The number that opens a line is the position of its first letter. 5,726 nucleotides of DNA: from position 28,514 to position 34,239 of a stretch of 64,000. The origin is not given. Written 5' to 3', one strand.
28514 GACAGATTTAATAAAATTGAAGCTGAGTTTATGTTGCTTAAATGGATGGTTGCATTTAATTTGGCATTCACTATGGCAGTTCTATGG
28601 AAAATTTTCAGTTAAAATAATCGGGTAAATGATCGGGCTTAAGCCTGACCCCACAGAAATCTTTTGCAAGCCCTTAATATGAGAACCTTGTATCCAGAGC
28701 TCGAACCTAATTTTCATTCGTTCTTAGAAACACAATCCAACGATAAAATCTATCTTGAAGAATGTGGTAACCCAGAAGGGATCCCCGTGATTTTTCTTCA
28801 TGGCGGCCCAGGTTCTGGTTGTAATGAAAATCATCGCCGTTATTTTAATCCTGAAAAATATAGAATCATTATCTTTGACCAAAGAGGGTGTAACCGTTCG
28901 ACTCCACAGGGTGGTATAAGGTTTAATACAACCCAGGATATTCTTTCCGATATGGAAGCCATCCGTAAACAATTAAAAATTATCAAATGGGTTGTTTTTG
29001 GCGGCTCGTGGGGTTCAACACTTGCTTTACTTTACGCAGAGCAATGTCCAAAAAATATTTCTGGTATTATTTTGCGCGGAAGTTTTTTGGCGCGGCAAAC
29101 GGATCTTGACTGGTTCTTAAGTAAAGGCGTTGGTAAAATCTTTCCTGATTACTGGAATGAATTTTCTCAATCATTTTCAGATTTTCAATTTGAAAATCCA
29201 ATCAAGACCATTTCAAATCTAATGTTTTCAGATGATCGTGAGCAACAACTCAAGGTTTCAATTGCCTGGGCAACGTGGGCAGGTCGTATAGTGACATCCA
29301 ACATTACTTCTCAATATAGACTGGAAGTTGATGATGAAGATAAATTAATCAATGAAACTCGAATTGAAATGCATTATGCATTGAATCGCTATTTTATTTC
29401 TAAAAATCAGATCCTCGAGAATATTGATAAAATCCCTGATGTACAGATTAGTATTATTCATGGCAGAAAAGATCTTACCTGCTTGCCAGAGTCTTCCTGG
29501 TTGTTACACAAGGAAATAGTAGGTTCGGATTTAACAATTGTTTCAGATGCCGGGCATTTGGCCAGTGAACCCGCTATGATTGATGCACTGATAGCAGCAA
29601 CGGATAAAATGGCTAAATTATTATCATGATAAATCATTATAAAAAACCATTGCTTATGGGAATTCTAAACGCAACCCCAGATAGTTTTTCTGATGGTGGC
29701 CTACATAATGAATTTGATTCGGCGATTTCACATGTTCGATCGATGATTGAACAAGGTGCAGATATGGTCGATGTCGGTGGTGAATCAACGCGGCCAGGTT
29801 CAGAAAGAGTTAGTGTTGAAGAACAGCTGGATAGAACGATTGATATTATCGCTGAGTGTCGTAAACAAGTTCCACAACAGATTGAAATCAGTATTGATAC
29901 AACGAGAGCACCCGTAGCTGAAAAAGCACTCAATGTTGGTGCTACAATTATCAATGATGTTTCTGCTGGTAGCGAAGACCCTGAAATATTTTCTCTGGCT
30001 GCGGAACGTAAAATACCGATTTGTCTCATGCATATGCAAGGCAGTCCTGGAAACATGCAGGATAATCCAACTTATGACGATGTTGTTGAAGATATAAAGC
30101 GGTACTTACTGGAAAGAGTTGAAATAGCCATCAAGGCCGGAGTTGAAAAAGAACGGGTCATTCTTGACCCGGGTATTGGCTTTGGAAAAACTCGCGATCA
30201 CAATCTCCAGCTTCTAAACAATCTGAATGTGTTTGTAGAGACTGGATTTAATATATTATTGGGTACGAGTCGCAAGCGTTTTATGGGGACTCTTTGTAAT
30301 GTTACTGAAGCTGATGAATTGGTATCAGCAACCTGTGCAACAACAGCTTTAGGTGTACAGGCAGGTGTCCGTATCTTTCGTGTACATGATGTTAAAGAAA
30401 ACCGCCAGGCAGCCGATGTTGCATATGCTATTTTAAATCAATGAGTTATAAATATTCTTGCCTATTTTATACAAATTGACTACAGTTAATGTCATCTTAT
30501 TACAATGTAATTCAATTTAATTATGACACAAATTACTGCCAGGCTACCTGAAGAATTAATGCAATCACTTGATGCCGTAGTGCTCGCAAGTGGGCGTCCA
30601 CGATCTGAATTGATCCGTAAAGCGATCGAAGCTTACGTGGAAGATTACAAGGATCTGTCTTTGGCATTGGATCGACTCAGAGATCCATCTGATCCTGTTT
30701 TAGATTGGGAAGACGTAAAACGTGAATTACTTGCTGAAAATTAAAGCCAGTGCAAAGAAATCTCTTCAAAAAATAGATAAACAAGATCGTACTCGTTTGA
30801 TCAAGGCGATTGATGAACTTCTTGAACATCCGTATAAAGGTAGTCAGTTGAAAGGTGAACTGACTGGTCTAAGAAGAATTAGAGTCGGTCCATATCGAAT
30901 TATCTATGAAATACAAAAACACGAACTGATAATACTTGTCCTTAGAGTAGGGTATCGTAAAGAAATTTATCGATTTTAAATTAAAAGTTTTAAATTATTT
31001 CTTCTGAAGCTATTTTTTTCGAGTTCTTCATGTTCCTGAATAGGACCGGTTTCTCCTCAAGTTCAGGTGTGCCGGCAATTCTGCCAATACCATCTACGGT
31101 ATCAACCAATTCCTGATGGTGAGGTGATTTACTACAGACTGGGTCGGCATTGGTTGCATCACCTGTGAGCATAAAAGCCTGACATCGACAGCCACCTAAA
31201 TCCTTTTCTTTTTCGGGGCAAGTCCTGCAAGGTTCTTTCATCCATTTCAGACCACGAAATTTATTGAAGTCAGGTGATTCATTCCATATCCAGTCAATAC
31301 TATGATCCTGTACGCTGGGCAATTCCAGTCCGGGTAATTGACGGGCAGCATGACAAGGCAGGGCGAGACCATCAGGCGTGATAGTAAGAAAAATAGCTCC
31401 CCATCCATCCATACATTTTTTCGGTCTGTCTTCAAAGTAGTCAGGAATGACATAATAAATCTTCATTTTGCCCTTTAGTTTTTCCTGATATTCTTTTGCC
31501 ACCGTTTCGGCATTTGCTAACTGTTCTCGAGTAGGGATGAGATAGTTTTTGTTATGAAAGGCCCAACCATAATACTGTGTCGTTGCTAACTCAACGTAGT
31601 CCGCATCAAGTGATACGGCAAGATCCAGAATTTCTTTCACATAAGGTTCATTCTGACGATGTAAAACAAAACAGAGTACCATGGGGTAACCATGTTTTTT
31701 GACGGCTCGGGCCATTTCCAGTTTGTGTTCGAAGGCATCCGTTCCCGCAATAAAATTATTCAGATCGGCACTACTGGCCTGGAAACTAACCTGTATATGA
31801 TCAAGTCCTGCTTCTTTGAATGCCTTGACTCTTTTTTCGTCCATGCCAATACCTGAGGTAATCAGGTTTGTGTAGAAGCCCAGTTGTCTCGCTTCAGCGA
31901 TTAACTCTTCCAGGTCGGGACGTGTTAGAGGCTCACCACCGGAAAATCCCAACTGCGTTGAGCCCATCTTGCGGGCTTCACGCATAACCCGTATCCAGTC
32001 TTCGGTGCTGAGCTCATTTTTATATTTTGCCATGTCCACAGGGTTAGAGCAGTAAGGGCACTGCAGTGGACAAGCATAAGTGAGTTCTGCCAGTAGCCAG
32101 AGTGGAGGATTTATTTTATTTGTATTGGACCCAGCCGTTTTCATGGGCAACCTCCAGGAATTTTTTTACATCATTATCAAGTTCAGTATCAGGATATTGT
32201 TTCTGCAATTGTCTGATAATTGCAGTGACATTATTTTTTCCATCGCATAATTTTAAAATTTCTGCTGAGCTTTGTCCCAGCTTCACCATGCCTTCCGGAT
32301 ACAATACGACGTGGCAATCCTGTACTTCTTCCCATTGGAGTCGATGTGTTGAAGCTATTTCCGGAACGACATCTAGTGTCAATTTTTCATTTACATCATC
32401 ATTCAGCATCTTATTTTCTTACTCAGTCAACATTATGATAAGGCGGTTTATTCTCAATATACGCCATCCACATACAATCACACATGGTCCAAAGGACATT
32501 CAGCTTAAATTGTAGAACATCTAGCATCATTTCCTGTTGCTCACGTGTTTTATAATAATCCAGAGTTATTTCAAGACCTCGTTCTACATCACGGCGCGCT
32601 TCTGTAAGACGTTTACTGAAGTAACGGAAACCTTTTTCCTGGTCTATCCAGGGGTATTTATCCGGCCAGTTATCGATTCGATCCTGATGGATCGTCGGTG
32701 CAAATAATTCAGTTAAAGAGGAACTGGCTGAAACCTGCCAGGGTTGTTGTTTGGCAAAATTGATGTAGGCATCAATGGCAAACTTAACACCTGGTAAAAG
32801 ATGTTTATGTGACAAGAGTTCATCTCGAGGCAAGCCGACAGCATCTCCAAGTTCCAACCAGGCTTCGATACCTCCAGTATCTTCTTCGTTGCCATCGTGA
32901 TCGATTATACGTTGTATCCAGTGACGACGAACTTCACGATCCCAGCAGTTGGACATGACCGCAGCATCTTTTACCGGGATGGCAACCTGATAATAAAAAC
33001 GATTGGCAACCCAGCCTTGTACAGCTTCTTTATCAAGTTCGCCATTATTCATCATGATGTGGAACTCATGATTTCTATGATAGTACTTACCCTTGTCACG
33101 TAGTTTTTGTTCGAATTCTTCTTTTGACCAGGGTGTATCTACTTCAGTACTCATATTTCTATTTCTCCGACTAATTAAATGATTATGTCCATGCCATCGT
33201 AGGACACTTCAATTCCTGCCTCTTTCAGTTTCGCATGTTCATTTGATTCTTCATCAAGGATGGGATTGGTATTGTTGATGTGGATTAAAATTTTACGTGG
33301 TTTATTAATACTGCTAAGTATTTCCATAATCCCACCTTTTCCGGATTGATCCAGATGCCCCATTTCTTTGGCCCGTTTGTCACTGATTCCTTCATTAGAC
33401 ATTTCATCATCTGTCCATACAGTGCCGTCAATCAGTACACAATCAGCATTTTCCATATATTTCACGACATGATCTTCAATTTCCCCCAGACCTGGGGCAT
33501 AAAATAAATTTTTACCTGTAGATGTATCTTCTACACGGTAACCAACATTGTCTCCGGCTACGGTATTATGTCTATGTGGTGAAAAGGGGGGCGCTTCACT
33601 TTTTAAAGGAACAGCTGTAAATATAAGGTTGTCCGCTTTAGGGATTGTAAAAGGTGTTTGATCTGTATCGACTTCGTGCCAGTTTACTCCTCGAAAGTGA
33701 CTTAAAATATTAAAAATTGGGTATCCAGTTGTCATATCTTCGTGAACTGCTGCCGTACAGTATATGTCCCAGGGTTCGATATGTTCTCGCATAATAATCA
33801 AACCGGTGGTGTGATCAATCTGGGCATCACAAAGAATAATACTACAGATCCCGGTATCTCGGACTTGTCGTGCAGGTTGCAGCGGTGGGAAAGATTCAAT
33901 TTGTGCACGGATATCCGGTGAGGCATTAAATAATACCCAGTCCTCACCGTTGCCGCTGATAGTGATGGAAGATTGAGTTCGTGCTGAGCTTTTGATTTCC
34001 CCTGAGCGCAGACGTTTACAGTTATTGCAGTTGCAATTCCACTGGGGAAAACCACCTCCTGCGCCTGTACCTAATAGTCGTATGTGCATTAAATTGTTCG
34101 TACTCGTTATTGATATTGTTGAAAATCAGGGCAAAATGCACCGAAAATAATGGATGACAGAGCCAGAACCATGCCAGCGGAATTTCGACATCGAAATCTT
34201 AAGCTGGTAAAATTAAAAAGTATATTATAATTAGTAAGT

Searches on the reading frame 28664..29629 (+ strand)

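Call 44: search_protein_families(library=ncbifam, proteins=[window:28664-29629:+], max_evalue=1e-25)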
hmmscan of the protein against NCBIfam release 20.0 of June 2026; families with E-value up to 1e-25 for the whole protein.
window:28664-29629:+ (321 aa): 1 family
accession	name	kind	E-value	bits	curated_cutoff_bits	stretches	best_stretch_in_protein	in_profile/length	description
TIGR01249.1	pro_imino_pep_1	equivalog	3.6e-95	318.7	259.75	1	14-316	2-306/307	prolyl aminopeptidase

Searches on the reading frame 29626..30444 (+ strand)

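Call 44: search_protein_families(library=ncbifam, proteins=[window:29626-30444:+], max_evalue=1e-25)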
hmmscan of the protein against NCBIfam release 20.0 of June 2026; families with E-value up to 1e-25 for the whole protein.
window:29626-30444:+ (272 aa): 5 families
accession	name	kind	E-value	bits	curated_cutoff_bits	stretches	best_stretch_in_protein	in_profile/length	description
TIGR01496.1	DHPS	equivalog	6.7e-97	324.2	162.6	1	10-267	2-256/258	dihydropteroate synthase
NF008625.0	PRK11613.1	equivalog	2.5e-83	279.4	455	1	6-269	13-272/282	dihydropteroate synthase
NF033502.0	Sul4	exception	3e-65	220.5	600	1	9-269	6-275/277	sulfonamide-resistant dihydropteroate synthase Sul4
NF000296.1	Sul3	exception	7.8e-35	120.8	475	1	10-268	4-261/263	sulfonamide-resistant dihydropteroate synthase Sul3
NF000295.1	Sul2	exception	2.8e-26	92.9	575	1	8-266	5-261/271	sulfonamide-resistant dihydropteroate synthase Sul2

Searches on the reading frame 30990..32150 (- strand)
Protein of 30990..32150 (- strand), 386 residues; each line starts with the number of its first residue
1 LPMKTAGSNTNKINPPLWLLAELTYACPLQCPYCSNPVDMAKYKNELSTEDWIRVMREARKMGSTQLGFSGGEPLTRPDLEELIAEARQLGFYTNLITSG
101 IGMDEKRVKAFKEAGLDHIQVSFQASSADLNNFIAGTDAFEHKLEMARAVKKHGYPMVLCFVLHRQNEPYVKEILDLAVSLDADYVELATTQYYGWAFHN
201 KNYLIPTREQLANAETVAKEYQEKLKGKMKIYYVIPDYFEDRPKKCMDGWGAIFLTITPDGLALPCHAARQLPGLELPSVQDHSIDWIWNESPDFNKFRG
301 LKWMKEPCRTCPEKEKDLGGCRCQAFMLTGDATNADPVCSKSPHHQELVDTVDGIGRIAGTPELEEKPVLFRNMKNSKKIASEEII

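Call 10: search_protein_families(library=ncbifam, proteins=[window:30990-32150:-], max_evalue=0.001)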
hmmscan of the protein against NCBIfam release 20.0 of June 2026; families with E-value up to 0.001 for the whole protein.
window:30990-32150:- (386 aa): 62 families (the best 25 are shown)
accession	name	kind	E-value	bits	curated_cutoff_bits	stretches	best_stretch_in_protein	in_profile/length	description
TIGR02109.1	PQQ_syn_pqqE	equivalog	5.6e-167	555.2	381.35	1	12-350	2-341/358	pyrroloquinoline quinone biosynthesis protein PqqE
TIGR04545.1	rSAM_ahbD_hemeb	equivalog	9.6e-33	114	500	2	22-186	5-170/339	heme b synthase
TIGR04053.2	TIGR04053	equivalog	3.2e-30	105.6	395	2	15-185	6-180/366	TIGR04053 family radical SAM/SPASM domain-containing protein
TIGR04051.1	rSAM_NirJ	equivalog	1.3e-27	96.8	515.45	1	22-202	7-187/354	heme d1 biosynthesis radical SAM protein NirJ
TIGR02668.1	moaA_archaeal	equivalog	2.1e-26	92.6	325.25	1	22-234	15-230/303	GTP 3',8-cyclase MoaA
TIGR04055.1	rSAM_NirJ2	equivalog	2.2e-26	93.2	500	2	24-183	7-166/326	putative heme d1 biosynthesis radical SAM protein NirJ2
NF050035.1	rSAM_WgK_link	exception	4.3e-26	91.8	650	2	19-188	11-181/367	radical SAM/SPASM peptide maturase WgkB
TIGR04347.1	pseudo_SAM_Halo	equivalog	5.4e-25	88.5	525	1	22-184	43-205/390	TIGR04347 family pseudo-SAM/SPASM protein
TIGR03962.1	mycofact_rSAM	equivalog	3.5e-24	85.6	265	1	13-344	8-336/339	mycofactocin radical SAM maturase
TIGR04250.1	SCM_rSAM_ScmE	equivalog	9.8e-23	80.6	400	1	22-337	8-343/358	SynChlorMet cassette radical SAM/SPASM protein ScmE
NF001199.0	PRK00164.2-1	equivalog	6.5e-22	78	231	1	22-222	17-221/308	GTP 3',8-cyclase MoaA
TIGR04054.1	rSAM_NirJ1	equivalog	4.5e-21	74.9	650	1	22-186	41-205/387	putative heme d1 biosynthesis radical SAM protein NirJ1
TIGR04546.1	rSAM_ahbC_deAc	equivalog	5.7e-21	74.8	650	1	22-183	44-205/390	12,18-didecarboxysiroheme deacetylase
TIGR03961.1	rSAM_PTO1314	hypoth_equivalog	3.7e-20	72.5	306.05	1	21-292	27-287/332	PTO1314 family radical SAM protein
TIGR04303.1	GeoRSP_rSAM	equivalog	4.8e-20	72.4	400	1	22-339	10-324/325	GeoRSP system radical SAM/SPASM protein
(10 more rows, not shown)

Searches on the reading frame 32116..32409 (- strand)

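Call 10: search_protein_families(library=ncbifam, proteins=[window:32116-32409:-], max_evalue=0.001)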
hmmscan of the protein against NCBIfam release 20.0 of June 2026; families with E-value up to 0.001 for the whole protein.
window:32116-32409:- (97 aa): 3 families
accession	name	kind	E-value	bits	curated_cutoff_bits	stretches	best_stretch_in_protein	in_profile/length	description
NF002535.0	PRK02079.1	equivalog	5e-36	122.4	101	1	9-96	3-91/92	pyrroloquinoline quinone biosynthesis peptide chaperone PqqD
TIGR03859.1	PQQ_PqqD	equivalog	1.4e-31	108.2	46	1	16-94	1-80/81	pyrroloquinoline quinone biosynthesis peptide chaperone PqqD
TIGR04302.1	geo_PqqD_fam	equivalog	1.3e-06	28.8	100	1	27-96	30-102/102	GeoRSP system PqqD family peptide chaperone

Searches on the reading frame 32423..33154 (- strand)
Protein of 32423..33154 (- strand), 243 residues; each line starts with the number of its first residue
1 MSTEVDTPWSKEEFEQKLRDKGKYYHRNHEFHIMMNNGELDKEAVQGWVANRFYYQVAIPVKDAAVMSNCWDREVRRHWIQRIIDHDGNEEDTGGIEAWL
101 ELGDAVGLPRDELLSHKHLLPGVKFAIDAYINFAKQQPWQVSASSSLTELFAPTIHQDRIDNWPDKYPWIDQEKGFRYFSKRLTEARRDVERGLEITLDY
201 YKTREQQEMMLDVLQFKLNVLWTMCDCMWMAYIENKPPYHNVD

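Call 44: search_protein_families(library=ncbifam, proteins=[window:32423-33154:-], max_evalue=1e-25)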
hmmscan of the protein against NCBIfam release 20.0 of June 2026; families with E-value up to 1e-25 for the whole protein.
window:32423-33154:- (243 aa): 1 family
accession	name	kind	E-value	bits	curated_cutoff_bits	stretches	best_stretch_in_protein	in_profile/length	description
TIGR02111.1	PQQ_syn_pqqC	equivalog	2.3e-104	348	240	1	10-242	2-236/239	pyrroloquinoline-quinone synthase PqqC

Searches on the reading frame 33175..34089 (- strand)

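Call 44: search_protein_families(library=ncbifam, proteins=[window:33175-34089:-], max_evalue=1e-25)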
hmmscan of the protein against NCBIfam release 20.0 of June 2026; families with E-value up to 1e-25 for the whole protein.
window:33175-34089:- (304 aa): 1 family
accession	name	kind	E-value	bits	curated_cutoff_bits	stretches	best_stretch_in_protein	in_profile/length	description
TIGR02108.2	PQQ_syn_pqqB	equivalog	1e-123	412.6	245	1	2-302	1-296/298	pyrroloquinoline quinone biosynthesis protein PqqB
